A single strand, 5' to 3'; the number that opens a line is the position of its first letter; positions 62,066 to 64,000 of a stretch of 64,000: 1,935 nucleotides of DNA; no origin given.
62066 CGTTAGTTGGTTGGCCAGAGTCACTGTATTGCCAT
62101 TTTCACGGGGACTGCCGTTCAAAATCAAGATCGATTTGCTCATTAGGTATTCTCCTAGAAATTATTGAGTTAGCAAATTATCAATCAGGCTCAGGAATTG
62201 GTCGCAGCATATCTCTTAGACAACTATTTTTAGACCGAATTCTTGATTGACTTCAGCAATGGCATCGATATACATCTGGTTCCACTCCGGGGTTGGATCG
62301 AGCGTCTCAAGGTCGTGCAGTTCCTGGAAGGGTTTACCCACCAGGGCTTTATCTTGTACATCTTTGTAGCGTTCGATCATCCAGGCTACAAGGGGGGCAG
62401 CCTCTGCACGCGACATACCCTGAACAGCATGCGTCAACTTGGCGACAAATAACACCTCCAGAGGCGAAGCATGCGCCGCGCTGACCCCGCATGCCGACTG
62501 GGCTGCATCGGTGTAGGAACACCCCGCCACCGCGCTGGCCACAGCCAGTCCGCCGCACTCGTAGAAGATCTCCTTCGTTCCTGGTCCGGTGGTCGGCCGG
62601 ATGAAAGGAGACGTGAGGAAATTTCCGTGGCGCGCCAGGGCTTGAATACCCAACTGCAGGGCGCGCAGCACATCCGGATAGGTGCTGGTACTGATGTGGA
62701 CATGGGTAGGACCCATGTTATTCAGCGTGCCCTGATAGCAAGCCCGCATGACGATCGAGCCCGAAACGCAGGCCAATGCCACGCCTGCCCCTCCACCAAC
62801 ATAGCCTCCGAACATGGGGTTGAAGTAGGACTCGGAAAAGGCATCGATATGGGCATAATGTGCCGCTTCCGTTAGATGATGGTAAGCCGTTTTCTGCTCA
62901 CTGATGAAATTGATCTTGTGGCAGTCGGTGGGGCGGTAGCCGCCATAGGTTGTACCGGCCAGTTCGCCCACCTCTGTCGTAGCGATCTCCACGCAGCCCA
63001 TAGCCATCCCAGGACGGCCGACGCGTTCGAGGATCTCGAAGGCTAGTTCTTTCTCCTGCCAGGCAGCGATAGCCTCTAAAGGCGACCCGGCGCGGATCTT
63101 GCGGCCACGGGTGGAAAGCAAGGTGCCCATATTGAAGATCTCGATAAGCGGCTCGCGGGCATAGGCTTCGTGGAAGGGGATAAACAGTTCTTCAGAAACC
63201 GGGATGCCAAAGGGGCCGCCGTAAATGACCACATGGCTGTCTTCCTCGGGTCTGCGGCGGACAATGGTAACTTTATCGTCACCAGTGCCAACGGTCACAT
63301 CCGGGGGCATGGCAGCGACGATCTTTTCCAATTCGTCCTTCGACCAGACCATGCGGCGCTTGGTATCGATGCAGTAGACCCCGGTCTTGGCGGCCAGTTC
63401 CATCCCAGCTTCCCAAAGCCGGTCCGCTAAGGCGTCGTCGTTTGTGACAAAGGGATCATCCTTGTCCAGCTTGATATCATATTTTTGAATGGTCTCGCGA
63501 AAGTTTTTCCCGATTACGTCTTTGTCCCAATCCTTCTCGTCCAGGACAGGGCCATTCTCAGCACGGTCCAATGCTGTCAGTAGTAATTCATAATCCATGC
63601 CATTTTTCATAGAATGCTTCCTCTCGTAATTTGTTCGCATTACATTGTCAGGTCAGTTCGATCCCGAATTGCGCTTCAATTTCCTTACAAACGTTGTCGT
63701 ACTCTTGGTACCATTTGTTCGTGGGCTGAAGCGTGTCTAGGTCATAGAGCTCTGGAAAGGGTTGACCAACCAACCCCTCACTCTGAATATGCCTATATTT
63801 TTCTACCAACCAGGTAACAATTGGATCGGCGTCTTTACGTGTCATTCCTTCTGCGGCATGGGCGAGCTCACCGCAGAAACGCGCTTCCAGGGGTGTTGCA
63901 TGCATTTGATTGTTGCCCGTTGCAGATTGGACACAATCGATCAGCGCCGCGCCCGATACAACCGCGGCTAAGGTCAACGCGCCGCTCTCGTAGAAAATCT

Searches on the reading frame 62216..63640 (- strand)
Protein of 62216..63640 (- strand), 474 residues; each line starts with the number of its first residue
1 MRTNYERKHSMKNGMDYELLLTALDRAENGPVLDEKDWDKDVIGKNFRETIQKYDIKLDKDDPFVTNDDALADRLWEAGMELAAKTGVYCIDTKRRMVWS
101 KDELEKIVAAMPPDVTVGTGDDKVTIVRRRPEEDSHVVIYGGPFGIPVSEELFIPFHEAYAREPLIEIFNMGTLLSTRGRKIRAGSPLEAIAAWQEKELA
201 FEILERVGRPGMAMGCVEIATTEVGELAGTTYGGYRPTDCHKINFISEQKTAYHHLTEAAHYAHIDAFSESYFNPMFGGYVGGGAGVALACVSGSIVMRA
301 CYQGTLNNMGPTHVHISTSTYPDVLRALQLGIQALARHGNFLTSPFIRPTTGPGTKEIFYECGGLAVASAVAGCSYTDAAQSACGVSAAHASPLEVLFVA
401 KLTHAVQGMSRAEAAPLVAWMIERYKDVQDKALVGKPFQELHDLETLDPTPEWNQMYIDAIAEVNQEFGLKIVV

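Call 7: search_protein_families(library=pfam, proteins=[window:62216-63640:-])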
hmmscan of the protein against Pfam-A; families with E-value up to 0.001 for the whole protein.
window:62216-63640:- (474 aa): 1 family
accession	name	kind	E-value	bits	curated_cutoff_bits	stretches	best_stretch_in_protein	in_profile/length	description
PF05369.18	MtmB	-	1.5e-82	278.3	25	1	23-466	6-447/450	Monomethylamine methyltransferase MtmB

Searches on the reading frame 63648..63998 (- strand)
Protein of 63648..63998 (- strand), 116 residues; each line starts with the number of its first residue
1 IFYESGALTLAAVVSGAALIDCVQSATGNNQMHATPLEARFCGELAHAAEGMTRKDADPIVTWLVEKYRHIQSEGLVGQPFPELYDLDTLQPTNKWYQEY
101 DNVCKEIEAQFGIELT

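Call 7: search_protein_families(library=pfam, proteins=[window:63648-63998:-])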
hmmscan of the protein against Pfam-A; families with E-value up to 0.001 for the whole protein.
window:63648-63998:- (116 aa): 1 family
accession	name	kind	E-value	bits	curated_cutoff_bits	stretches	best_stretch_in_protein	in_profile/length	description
PF05369.18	MtmB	-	3.6e-18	66.1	25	1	2-108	340-446/450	Monomethylamine methyltransferase MtmB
